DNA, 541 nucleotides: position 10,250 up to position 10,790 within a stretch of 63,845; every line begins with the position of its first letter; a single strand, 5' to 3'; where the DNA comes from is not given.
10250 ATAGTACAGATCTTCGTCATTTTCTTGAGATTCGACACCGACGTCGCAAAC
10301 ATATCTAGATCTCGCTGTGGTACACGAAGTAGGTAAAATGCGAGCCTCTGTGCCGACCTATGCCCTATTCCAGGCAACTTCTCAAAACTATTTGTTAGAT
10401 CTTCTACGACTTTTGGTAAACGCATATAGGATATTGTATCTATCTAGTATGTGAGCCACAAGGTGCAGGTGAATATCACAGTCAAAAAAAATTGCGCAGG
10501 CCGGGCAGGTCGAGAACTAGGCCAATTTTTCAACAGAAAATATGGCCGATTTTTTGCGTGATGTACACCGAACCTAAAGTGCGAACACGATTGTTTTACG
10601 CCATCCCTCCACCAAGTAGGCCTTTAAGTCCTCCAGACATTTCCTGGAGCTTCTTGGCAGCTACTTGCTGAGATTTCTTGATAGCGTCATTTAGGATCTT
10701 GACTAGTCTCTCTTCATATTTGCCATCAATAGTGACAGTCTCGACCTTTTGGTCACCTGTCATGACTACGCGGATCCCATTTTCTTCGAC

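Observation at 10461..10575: Two-copy structured element with compensatory base changes (copy X, ybaB-recR spacer)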

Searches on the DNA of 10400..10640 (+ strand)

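Call 28: build_rna_model(alignment_id=A2, structure=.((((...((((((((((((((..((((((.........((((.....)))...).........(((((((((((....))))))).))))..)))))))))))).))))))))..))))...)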
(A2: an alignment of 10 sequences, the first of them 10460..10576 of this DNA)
Model R1 built from alignment A2 (10 sequences, 123 columns); structure: as given.
model positions 117; base pairs 39; branch points 1; effective number of sequences 2.5; information 0.59 bits per position. Calibrated on 0.2 Mb of random sequence (short: E-values are rough).
structure used (alignment columns):
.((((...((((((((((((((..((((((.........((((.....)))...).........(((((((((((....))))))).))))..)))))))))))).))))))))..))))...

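Call 29: search_with_rna_model(model_id=R1, sources=[window, L001, L002, L003, L004, L005, L006, L007, L008, L009, L010, L011, L012, L013, L014, L015, L016, L017, L018, L019, L020, L021, L022, L023, L024, L025, L026, L027, L028, L029, L030, L031, L032, L033, L034, L035, L036, L037, L038, L039, L040, L041, L042, L043, L044, L045, L046, L047, L048, L049, L050, L051, L052, L053, L054, L055, L056, L057, L058, L059, L060, L061, L062, L063, L064, L065, L066, L067, L068, L069, L070, L071, L072, L073, L074, L075, L076, L077, L078, L079, L080], max_evalue=1)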
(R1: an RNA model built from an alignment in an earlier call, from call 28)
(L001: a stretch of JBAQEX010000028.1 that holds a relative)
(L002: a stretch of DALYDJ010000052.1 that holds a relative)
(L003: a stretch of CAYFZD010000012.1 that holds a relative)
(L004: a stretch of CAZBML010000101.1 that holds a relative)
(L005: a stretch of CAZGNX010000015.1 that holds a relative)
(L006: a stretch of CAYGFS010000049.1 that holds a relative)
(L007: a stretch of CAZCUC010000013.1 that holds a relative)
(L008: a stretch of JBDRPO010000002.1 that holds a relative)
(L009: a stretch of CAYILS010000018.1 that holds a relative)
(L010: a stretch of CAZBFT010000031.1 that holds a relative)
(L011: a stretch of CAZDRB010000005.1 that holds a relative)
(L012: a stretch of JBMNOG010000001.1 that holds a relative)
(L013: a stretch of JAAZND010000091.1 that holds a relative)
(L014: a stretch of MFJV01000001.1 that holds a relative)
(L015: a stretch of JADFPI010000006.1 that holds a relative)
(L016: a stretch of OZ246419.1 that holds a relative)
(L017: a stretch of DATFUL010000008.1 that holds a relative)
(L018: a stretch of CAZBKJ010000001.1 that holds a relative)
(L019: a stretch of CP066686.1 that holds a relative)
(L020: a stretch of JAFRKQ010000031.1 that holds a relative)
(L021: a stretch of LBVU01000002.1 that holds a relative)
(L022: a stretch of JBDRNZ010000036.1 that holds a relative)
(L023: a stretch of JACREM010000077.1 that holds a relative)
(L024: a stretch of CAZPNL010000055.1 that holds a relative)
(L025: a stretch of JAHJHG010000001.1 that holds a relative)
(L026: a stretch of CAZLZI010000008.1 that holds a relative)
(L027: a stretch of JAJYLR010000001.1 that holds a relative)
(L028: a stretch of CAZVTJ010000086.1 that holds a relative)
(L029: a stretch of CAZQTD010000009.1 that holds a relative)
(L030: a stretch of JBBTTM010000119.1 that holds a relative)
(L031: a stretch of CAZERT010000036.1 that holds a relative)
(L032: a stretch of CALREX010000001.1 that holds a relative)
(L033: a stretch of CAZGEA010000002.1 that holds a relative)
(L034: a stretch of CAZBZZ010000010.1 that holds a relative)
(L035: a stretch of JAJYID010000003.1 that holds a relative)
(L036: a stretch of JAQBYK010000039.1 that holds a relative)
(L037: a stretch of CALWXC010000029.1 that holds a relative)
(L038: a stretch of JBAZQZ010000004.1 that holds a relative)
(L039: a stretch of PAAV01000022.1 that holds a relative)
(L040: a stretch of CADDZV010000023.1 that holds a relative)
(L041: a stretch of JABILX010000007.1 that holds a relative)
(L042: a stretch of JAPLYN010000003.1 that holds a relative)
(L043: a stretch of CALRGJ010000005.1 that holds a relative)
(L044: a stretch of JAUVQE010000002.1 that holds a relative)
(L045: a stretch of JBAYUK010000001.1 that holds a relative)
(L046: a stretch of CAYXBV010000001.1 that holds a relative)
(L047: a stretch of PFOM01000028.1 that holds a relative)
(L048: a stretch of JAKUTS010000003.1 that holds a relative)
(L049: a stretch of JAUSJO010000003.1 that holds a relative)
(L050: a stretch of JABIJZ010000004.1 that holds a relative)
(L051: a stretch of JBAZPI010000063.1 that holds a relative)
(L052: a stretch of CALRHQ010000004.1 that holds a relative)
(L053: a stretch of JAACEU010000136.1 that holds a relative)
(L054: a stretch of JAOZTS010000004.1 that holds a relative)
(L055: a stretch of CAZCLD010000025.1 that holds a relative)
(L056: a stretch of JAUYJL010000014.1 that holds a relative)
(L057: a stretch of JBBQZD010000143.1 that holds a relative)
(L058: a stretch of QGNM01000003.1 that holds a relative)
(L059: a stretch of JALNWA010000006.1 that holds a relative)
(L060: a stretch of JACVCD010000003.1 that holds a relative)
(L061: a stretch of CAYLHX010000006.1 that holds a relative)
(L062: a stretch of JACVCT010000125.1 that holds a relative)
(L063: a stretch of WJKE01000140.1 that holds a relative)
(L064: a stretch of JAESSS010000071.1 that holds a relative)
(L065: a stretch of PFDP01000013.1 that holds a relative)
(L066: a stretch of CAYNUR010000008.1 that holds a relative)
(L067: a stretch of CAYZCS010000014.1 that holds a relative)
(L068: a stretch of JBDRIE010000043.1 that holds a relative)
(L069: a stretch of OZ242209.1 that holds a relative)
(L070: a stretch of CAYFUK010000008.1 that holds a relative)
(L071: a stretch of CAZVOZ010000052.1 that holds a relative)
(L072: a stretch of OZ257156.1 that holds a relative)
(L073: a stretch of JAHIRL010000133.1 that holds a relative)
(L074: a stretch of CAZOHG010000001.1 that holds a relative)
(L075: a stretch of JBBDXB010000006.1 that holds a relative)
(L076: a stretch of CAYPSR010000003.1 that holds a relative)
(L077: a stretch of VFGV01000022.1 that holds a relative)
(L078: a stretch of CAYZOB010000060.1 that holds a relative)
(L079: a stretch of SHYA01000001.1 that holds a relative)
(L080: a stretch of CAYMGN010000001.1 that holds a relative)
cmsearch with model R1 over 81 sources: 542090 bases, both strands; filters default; matches with E-value up to 1: 13.
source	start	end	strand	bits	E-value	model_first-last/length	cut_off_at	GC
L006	2741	2855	-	114.3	7.1e-28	1-117/117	no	0.44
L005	2847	2966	-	108.4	3e-26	1-117/117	no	0.38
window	10460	10576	+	104.9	2.7e-25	1-117/117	no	0.44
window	36708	36827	+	99.6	7.5e-24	1-117/117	no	0.57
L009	2856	2974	-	88.1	1.1e-20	1-117/117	no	0.47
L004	2673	2781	-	66.9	7e-15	1-117/117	no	0.43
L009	5981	6095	-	66.4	9.8e-15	1-117/117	no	0.41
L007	6160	6270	-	57.6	2.4e-12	1-117/117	no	0.47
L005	5923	6035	-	57.3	2.9e-12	1-117/117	no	0.42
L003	5560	5673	-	54.5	1.8e-11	1-117/117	no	0.47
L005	862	1009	-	25.6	0.0014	1-117/117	no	0.49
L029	4937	4994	-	18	0.18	1-117/117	no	0.52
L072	4458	4562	+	15.8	0.72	1-117/117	no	0.65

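Call 30: search_with_rna_model(model_id=R1, sources=[L081, L082, L083, L084, L085, L086, L087, L088, L089, L090, L091, L092, L093, L094, L095, L096, L097, L098, L099, L100, L101, L102, L103, L104, L105, L106, L107, L108, L109, L110, L111, L112, L113, L114, L115, L116, L117, L118, L119, L120, L121, L122, L123, L124, L125, L126, L127, L128, L129, L130, L131, L132, L133, L134, L135, L136, L137, L138, L139, L140, L141, L142, L143, L144, L145, L146, L147, L148, L149, L150, L151, L152, L153, L154, L155, L156, L157, L158, L159, L160], max_evalue=1)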
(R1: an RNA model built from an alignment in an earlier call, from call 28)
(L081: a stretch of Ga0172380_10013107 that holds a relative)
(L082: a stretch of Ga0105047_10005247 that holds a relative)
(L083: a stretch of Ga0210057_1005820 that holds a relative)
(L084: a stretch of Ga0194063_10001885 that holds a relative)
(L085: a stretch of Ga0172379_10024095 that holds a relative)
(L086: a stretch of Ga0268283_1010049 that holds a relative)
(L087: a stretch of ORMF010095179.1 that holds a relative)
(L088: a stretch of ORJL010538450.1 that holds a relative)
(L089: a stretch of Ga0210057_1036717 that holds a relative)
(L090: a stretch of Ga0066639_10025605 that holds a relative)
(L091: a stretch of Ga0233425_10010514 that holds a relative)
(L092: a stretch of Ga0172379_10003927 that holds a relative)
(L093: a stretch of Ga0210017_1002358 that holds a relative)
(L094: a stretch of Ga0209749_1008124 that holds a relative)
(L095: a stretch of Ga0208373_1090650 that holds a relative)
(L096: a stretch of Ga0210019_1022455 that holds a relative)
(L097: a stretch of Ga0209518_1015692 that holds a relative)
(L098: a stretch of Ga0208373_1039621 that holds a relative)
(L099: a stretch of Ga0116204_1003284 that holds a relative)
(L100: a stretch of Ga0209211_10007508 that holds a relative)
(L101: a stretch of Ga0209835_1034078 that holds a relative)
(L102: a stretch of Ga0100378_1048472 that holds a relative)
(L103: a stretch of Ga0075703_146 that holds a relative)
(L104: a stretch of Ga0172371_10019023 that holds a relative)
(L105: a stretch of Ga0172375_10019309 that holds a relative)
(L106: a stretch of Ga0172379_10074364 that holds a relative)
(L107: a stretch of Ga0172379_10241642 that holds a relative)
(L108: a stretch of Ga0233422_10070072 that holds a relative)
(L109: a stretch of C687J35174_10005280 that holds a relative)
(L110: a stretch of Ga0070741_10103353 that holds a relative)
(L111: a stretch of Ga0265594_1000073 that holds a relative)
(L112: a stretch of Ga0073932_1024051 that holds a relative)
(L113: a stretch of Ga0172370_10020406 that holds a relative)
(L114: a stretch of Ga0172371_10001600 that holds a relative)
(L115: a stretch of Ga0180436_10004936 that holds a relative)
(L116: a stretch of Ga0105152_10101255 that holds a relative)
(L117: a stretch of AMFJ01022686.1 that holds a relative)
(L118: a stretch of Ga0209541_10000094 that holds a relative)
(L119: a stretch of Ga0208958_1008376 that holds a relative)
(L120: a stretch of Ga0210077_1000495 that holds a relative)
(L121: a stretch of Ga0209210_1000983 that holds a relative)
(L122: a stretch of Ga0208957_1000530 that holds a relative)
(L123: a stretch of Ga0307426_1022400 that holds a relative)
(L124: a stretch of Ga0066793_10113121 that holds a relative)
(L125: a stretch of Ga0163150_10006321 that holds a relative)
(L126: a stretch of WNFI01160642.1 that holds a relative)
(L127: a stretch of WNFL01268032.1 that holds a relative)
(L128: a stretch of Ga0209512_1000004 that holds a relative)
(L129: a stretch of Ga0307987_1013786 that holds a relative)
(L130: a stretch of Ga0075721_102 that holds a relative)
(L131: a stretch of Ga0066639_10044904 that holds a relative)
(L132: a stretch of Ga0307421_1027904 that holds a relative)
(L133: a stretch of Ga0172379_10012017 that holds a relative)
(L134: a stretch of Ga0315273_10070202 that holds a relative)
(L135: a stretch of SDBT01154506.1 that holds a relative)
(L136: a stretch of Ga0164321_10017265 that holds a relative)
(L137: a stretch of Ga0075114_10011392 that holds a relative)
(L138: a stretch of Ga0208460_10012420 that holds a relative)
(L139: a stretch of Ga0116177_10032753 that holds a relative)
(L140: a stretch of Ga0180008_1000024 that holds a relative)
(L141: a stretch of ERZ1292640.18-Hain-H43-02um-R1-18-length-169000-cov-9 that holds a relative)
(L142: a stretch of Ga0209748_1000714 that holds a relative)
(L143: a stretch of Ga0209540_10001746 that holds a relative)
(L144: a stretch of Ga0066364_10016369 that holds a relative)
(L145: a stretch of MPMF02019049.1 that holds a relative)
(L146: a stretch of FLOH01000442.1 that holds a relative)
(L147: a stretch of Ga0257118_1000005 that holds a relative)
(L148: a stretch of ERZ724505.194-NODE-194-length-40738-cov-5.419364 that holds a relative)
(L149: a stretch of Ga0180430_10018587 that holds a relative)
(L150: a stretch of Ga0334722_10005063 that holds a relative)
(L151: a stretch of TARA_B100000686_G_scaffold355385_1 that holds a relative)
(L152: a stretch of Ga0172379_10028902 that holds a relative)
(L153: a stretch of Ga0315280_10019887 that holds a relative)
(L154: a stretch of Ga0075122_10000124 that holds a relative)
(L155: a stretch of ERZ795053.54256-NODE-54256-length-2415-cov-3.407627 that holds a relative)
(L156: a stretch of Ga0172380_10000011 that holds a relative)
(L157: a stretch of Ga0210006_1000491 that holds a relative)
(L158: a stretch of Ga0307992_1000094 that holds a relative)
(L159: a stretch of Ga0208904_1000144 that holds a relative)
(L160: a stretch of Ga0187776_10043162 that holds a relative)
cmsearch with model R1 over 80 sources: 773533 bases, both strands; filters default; matches with E-value up to 1: 9.
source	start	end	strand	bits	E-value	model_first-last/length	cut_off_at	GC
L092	7828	7943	-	120.6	1.9e-29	1-117/117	no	0.48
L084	4976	5089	-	113.7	1.5e-27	1-117/117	no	0.4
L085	4706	4823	-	108.7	3.4e-26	1-117/117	no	0.4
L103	7395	7512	-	94.5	2.6e-22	1-117/117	no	0.45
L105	4126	4242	-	85.9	6.3e-20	1-117/117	no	0.43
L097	2077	2192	-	73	2.2e-16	1-117/117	no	0.5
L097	75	192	-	70.8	8.3e-16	1-117/117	no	0.44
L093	12512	12621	-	67.6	6.4e-15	1-117/117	no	0.39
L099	5357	5464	-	67.2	8.5e-15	1-117/117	no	0.43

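Call 31: search_with_rna_model(model_id=R1, sources=[window, L003, L004, L005, L006, L007, L009, L084, L085, L092, L093, L097, L099, L103, L105], max_evalue=0.00001, make_alignment=true)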
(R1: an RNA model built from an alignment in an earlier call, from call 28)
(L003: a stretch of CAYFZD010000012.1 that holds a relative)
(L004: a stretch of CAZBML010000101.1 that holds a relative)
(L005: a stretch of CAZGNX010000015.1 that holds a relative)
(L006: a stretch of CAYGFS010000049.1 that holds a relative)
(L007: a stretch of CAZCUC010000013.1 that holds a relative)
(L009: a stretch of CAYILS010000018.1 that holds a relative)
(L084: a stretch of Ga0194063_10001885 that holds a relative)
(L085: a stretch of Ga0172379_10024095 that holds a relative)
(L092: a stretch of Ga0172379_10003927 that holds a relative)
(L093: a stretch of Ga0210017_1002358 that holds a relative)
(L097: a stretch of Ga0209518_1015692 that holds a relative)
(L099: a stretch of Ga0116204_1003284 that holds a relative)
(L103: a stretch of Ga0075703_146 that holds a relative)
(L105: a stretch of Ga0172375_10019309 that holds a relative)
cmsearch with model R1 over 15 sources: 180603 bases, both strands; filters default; matches with E-value up to 0.00001: 19.
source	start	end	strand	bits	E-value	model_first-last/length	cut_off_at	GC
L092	7828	7943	-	120.6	4.4e-30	1-117/117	no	0.48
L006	2741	2855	-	114.3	2.4e-28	1-117/117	no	0.44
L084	4976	5089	-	113.7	3.6e-28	1-117/117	no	0.4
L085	4706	4823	-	108.7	7.9e-27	1-117/117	no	0.4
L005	2847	2966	-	108.4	1e-26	1-117/117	no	0.38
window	10460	10576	+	104.9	8.8e-26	1-117/117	no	0.44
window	36708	36827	+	99.6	2.5e-24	1-117/117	no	0.57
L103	7395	7512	-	94.5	6.2e-23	1-117/117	no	0.45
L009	2856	2974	-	88.1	3.6e-21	1-117/117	no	0.47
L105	4126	4242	-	85.9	1.5e-20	1-117/117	no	0.43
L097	2077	2192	-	73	5.1e-17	1-117/117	no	0.5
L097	75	192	-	70.8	1.9e-16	1-117/117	no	0.44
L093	12512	12621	-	67.6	1.5e-15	1-117/117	no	0.39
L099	5357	5464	-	67.2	2e-15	1-117/117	no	0.43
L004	2673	2781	-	66.9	2.3e-15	1-117/117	no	0.43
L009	5981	6095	-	66.4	3.3e-15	1-117/117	no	0.41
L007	6160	6270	-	57.6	8.1e-13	1-117/117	no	0.47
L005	5923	6035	-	57.3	9.8e-13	1-117/117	no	0.42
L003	5560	5673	-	54.5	6e-12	1-117/117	no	0.47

Alignment A3: 19 matches aligned to the model, 129 columns, each read 5' to 3' on its own strand. Consensus structure (alignment columns), stored with it:
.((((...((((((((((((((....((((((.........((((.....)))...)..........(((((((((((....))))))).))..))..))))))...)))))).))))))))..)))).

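Call 34: search_rna_families(source=window, start=10400, end=10640, threshold=evalue, max_evalue=10)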
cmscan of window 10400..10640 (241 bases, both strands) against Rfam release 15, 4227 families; matches with E-value up to 10: 1.
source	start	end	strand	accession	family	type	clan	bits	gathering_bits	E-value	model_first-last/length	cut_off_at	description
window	10521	10555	+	RF01388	isrD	Gene; sRNA;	-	13.8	37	2.6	1-51/51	no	isrD Hfq binding RNA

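Call 39: search_with_rna_model(model_id=R1, sources=[L161, L162, L163, L164, L165, L166, L167, L168, L169, L170, L171, L173, L174, L175, L176, L177, L178, L179, L180, L181, L182, L183, L184, L185, L186, L187, L188, L189, L190, L191, L192, L193, L194], max_evalue=0.01)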
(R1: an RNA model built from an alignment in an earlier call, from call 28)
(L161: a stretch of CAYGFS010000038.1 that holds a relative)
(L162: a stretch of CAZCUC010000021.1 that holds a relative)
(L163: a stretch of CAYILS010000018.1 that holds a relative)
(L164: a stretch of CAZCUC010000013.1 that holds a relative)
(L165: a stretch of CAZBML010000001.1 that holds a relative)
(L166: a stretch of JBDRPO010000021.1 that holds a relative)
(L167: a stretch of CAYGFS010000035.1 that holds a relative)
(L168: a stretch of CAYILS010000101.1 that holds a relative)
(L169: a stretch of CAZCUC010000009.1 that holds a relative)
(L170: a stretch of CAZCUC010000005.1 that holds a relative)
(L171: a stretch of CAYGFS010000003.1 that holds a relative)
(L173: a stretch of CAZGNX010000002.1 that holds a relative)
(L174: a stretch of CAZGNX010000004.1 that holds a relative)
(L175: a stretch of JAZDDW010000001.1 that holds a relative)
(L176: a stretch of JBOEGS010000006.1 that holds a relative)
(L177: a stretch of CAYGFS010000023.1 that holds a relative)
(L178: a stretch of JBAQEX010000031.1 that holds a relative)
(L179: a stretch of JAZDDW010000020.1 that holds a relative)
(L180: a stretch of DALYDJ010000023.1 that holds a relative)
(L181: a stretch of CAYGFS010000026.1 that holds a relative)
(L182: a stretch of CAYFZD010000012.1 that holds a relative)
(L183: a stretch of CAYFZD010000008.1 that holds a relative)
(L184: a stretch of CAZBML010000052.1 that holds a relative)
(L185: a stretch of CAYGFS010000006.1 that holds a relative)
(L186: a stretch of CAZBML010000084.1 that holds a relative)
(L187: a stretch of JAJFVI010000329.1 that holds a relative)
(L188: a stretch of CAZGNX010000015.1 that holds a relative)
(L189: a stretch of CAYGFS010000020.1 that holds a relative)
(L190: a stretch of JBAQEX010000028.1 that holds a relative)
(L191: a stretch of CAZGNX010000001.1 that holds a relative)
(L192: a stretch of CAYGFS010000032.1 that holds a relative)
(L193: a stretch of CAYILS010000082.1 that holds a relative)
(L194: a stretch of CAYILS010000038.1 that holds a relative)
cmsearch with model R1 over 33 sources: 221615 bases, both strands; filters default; matches with E-value up to 0.01: 39.
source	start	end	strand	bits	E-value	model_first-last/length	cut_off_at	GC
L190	1100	1217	-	115.6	1.3e-28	1-117/117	no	0.44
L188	5229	5348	+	108.4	1.2e-26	1-117/117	no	0.38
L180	3930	4046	+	101.4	1e-24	1-117/117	no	0.5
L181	2041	2156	+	98.5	6.2e-24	1-117/117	no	0.46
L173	3421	3537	-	98.4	6.5e-24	1-117/117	no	0.5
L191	3865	3981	-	96.9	1.7e-23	1-117/117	no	0.45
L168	1508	1623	-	89.4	1.9e-21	1-117/117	no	0.48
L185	5516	5632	-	88.9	2.6e-21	1-117/117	no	0.46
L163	1584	1702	+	88.1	4.4e-21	1-117/117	no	0.47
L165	3539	3658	-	75.7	1.1e-17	1-117/117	no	0.48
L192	4693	4889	+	75.2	1.5e-17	1-117/117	no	0.44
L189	944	1059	-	73.9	3.4e-17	1-117/117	no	0.41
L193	200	317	-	69.9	4.3e-16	1-117/117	no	0.46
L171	2635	2753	-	69.7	5e-16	1-117/117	no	0.48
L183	1682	1789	+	68.9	8e-16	1-117/117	no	0.44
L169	960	1072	+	68.8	8.7e-16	1-117/117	no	0.46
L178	579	774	-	67.5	1.9e-15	1-117/117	no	0.43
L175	3873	3992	+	67.3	2.2e-15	1-117/117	no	0.44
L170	2261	2367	+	67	2.7e-15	1-117/117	no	0.48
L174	7586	7705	-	66.5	3.7e-15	1-117/117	no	0.43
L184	3152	3267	-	66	4.9e-15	1-117/117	no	0.43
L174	6893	7001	-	64.6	1.2e-14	1-117/117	no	0.41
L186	61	178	-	64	1.8e-14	1-117/117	no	0.43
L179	2569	2690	+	63.6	2.3e-14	1-117/117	no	0.44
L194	6692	6806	+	63.5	2.4e-14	1-117/117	no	0.46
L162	2261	2376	+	61.8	7.2e-14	1-117/117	no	0.43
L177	3548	3656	-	61.5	8.7e-14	1-117/117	no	0.41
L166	6258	6374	-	61.1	1.1e-13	1-117/117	no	0.44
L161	1692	1808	+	60.4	1.7e-13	1-117/117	no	0.44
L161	419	525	+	59.8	2.6e-13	1-117/117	no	0.48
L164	6171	6281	-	57.6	9.9e-13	1-117/117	no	0.47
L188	2160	2272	+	57.3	1.2e-12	1-117/117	no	0.42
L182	6734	6847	-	54.5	7.4e-12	1-117/117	no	0.47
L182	445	561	-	51.5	4.6e-11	1-117/117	no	0.51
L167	2075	2145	-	45.1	2.7e-09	24-95/117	no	0.45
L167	6977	7060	-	44.3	4.6e-09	17-101/117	no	0.43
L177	5886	6030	-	35.3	1.3e-06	1-117/117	no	0.43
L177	8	75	-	33.6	3.9e-06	27-92/117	no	0.54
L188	7186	7333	+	25.6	0.00059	1-117/117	no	0.49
